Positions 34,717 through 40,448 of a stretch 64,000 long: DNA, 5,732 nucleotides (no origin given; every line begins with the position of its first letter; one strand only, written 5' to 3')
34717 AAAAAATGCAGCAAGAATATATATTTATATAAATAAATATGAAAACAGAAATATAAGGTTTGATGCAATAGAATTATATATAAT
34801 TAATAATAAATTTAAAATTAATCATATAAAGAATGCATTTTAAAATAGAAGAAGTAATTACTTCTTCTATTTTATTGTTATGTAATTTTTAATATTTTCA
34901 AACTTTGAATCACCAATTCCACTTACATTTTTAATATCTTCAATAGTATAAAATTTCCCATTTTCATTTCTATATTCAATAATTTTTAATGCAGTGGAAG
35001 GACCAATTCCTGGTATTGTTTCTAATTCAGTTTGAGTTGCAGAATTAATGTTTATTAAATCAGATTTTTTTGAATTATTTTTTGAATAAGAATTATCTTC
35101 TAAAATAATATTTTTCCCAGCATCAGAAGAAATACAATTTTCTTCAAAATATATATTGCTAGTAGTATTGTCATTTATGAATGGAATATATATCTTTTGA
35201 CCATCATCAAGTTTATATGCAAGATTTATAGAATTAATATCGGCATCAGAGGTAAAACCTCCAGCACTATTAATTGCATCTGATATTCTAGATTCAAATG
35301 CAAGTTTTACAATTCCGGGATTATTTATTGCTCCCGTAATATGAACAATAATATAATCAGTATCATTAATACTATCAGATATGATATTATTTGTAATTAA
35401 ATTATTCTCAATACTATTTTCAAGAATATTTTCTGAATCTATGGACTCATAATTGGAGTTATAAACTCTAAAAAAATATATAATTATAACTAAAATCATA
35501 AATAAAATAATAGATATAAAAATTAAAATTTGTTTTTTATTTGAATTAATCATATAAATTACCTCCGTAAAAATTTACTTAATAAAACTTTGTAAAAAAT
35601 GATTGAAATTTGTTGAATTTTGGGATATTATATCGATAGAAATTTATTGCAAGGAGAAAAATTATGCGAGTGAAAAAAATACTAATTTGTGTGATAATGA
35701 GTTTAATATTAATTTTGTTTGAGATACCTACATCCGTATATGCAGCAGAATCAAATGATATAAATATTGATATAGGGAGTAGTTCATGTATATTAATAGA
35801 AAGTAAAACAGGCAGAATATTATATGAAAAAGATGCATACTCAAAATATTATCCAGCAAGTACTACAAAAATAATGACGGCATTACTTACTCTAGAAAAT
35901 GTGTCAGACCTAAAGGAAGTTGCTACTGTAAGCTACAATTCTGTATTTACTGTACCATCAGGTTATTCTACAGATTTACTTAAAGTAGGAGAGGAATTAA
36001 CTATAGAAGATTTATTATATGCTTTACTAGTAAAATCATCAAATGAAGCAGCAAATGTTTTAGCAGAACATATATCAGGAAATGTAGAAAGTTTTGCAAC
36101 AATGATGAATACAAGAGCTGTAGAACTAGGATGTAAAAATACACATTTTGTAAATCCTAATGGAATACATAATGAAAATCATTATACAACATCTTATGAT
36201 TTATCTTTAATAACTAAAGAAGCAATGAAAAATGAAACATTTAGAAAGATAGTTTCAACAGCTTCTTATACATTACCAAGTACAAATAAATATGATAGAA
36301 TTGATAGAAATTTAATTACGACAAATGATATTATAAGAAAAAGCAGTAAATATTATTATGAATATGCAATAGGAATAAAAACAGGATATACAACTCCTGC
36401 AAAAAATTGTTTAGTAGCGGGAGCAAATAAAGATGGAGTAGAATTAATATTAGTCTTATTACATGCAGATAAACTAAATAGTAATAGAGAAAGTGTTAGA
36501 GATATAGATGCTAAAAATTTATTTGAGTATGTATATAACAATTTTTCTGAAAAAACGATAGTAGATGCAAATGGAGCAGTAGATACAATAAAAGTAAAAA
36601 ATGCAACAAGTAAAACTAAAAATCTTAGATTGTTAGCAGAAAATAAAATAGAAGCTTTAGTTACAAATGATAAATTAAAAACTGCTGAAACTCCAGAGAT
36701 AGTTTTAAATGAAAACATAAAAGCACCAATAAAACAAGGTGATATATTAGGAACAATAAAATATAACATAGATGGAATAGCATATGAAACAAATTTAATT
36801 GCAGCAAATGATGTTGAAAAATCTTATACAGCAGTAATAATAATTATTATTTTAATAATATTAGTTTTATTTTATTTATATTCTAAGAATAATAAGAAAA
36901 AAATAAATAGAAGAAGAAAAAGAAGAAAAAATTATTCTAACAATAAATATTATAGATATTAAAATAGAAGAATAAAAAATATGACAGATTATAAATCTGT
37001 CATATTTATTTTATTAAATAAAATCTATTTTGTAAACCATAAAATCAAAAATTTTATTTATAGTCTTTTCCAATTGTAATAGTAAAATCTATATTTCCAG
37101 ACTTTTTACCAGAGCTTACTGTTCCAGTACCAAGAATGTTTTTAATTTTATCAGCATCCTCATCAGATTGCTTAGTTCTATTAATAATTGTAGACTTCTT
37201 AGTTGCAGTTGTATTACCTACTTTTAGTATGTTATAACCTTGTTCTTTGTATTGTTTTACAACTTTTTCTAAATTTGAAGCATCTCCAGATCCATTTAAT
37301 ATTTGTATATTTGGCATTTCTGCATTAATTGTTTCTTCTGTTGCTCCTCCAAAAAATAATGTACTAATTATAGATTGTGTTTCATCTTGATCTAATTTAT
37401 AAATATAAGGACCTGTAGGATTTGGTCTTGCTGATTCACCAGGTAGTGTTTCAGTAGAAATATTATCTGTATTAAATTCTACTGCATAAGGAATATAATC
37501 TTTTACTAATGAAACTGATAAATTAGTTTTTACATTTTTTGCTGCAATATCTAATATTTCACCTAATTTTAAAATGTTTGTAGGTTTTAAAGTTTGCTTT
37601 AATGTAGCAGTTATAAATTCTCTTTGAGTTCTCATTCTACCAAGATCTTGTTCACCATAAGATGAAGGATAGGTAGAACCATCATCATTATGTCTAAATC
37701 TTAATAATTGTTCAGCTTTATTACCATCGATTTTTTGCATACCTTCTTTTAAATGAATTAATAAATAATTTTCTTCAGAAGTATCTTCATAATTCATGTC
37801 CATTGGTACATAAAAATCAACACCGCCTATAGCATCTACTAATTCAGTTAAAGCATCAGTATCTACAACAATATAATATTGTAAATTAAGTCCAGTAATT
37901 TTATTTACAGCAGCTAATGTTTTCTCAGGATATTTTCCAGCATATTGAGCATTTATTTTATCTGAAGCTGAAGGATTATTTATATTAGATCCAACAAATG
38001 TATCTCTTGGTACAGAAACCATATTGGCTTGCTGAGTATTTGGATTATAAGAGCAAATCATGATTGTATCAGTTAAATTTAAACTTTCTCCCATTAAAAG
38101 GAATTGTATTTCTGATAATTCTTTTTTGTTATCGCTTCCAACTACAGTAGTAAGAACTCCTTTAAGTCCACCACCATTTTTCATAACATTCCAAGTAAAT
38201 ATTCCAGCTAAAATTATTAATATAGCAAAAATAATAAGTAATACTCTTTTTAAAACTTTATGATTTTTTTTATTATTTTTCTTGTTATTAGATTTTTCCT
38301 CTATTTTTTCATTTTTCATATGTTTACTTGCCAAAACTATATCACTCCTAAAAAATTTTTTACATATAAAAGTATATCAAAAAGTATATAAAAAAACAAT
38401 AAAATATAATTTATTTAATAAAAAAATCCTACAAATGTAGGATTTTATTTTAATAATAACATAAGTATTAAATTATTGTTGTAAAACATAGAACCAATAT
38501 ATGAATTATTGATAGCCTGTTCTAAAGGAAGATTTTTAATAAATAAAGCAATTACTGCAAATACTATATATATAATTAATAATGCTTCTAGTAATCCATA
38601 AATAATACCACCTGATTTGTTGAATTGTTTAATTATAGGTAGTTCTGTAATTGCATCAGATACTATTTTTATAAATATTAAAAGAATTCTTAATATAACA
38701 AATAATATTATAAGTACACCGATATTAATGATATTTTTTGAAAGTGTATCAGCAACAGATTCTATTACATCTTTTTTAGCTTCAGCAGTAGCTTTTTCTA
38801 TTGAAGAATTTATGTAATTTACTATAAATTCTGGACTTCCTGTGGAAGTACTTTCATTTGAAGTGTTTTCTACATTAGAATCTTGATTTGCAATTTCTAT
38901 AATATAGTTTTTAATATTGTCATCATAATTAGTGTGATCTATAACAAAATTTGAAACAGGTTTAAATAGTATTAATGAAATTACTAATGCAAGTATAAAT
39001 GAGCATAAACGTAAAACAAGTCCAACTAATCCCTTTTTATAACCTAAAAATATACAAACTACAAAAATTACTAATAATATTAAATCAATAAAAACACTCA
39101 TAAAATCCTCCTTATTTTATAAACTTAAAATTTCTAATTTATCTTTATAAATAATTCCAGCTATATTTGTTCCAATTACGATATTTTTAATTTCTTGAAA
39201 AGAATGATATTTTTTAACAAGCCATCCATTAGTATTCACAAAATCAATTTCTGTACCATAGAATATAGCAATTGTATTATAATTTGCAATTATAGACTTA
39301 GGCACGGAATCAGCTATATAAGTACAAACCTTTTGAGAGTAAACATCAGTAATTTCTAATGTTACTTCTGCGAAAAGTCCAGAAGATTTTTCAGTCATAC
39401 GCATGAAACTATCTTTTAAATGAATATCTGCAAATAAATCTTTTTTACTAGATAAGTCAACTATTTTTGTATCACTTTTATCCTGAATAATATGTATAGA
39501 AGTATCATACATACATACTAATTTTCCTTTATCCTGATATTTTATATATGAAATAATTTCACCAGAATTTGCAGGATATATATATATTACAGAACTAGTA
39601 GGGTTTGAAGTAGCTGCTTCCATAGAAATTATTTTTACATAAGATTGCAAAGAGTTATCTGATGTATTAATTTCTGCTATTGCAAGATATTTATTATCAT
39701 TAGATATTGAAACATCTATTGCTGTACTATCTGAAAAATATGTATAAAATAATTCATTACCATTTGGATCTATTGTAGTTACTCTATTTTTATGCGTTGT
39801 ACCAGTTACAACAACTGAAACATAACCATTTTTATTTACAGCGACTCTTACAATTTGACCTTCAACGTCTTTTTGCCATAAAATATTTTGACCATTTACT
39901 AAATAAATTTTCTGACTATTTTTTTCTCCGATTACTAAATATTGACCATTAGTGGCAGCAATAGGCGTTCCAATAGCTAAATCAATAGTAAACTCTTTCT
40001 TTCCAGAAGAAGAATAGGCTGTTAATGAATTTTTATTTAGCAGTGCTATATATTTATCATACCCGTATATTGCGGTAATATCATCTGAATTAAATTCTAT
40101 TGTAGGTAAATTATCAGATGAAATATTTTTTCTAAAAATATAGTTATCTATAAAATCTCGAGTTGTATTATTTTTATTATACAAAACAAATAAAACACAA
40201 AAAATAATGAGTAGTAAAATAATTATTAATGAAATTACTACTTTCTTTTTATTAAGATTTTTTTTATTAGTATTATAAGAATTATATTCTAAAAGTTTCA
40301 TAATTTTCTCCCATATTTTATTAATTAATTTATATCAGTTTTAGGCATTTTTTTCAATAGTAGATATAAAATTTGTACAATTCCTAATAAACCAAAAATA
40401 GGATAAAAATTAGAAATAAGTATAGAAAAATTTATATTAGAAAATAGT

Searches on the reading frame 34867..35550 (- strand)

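Call 49: search_protein_families(library=pfam, proteins=[window:34867-35550:-], max_evalue=0.01)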
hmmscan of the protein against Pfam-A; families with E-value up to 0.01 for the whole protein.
window:34867-35550:- (227 aa): 8 families
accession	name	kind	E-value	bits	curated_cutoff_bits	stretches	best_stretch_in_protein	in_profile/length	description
PF12836.13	HHH_3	-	8.4e-22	77.5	27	1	162-225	2-65/65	Helix-hairpin-helix motif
PF10531.15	SLBB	-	1.1e-11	44.8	27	1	68-122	1-54/55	SLBB domain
PF00633.29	HHH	-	9.7e-11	41.4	24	1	165-193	2-30/30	Helix-hairpin-helix motif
PF14520.12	HHH_5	-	2e-07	31.8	27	2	175-220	3-51/57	Helix-hairpin-helix domain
PF22461.2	SLBB_2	-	2.6e-06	27.9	27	1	69-111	3-47/79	SLBB domain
PF12826.13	HHH_2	-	0.00033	21.2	27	0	165-195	26-56/64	Helix-hairpin-helix motif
PF03934.19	T2SSK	-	0.0036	18.1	24.2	1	166-226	1-62/63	Type II secretion system (T2SS), protein K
PF14579.12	HHH_6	-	0.0074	16.9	25.6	0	176-209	27-60/90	Helix-hairpin-helix motif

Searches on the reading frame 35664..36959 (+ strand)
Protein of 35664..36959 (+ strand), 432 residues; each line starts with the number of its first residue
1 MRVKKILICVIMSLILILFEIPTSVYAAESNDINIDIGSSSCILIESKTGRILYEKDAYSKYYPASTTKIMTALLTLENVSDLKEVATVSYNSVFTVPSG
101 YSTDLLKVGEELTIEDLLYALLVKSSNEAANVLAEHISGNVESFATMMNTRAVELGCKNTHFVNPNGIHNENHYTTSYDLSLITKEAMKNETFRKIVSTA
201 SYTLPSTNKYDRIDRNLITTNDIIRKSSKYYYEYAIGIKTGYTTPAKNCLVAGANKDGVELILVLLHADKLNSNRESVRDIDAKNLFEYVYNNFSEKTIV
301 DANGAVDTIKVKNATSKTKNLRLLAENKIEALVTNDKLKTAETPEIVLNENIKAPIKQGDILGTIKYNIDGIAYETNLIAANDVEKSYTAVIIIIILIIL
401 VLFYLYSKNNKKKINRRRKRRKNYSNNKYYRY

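Call 49: search_protein_families(library=pfam, proteins=[window:35664-36959:+], max_evalue=0.01)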
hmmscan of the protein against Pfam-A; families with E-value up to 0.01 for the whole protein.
window:35664-36959:+ (432 aa): 4 families
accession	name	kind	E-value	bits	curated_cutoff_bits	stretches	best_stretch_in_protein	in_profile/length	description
PF00768.25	Peptidase_S11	-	1.1e-52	179.3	27.6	1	36-269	9-238/239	D-alanyl-D-alanine carboxypeptidase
PF07943.18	PBP5_C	-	8.1e-10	39.2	21.2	1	294-386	1-91/91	Penicillin-binding protein 5, C-terminal domain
PF13354.11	Beta-lactamase2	-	9.7e-08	32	22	1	58-181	17-140/214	Beta-lactamase enzyme family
PF02113.21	Peptidase_S13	-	0.0022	17.3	22.8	0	44-82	23-61/444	D-Ala-D-Ala carboxypeptidase 3 (S13) family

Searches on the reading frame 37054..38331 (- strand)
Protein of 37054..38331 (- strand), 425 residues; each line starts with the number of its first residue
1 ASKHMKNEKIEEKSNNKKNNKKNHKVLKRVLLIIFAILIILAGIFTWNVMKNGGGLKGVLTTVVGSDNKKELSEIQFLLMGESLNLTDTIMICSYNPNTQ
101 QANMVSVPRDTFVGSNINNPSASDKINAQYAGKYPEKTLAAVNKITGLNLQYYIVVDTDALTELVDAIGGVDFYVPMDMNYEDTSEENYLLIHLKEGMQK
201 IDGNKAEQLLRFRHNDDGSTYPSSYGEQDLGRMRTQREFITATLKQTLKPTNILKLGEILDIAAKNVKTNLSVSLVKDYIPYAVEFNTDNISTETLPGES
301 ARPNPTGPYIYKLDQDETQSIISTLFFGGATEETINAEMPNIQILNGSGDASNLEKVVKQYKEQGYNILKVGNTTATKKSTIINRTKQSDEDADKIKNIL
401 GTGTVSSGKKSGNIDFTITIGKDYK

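Call 49: search_protein_families(library=pfam, proteins=[window:37054-38331:-], max_evalue=0.01)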
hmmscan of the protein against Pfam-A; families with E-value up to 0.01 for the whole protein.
window:37054-38331:- (425 aa): 2 families
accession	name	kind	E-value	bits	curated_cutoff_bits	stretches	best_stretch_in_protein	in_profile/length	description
PF03816.19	LytR_cpsA_psr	-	8.7e-36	123.8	24.6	1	87-247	2-148/150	LytR_cpsA_psr family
PF13399.11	LytR_C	-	1.3e-10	42.4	22.2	1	342-424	4-86/86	LytR cell envelope-related transcriptional attenuator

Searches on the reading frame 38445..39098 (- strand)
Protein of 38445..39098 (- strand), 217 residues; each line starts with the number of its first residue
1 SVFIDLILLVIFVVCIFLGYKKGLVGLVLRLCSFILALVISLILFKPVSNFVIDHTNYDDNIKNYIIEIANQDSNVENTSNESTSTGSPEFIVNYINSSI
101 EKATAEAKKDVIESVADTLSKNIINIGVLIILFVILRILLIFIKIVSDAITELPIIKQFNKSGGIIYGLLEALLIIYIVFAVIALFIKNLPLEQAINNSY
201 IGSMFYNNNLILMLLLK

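Call 49: search_protein_families(library=pfam, proteins=[window:38445-39098:-], max_evalue=0.01)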
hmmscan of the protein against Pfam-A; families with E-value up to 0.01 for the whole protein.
window:38445-39098:- (217 aa): 1 family
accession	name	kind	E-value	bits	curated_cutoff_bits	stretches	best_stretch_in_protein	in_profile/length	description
PF02674.22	Colicin_V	-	3.2e-17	63.3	29.3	2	117-206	51-140/144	Colicin V production protein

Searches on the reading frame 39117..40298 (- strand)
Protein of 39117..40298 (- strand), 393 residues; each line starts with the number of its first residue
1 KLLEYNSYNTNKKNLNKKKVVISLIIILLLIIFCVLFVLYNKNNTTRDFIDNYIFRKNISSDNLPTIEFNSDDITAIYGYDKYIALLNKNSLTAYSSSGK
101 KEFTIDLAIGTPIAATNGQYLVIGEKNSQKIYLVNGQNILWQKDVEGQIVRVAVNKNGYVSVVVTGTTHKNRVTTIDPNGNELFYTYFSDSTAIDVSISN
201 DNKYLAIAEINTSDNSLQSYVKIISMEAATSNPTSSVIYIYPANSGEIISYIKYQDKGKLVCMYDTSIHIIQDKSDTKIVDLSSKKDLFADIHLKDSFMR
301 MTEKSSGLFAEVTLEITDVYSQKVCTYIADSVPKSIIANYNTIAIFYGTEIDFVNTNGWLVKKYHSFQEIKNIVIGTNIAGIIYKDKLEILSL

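Call 49: search_protein_families(library=pfam, proteins=[window:39117-40298:-], max_evalue=0.01)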
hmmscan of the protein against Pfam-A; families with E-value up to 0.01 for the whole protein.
window:39117-40298:- (393 aa): 3 families
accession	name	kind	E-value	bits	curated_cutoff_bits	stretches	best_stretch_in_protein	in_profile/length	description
PF18975.6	DUF5711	-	7.1e-31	108.1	26.3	1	66-391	13-342/344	Family of unknown function (DUF5711)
PF11337.13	DUF3139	-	0.0047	17.9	27.3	1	17-76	1-65/83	Protein of unknown function (DUF3139)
PF06480.20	FtsH_ext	-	0.0097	16.5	25.5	1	24-108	2-75/103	FtsH Extracellular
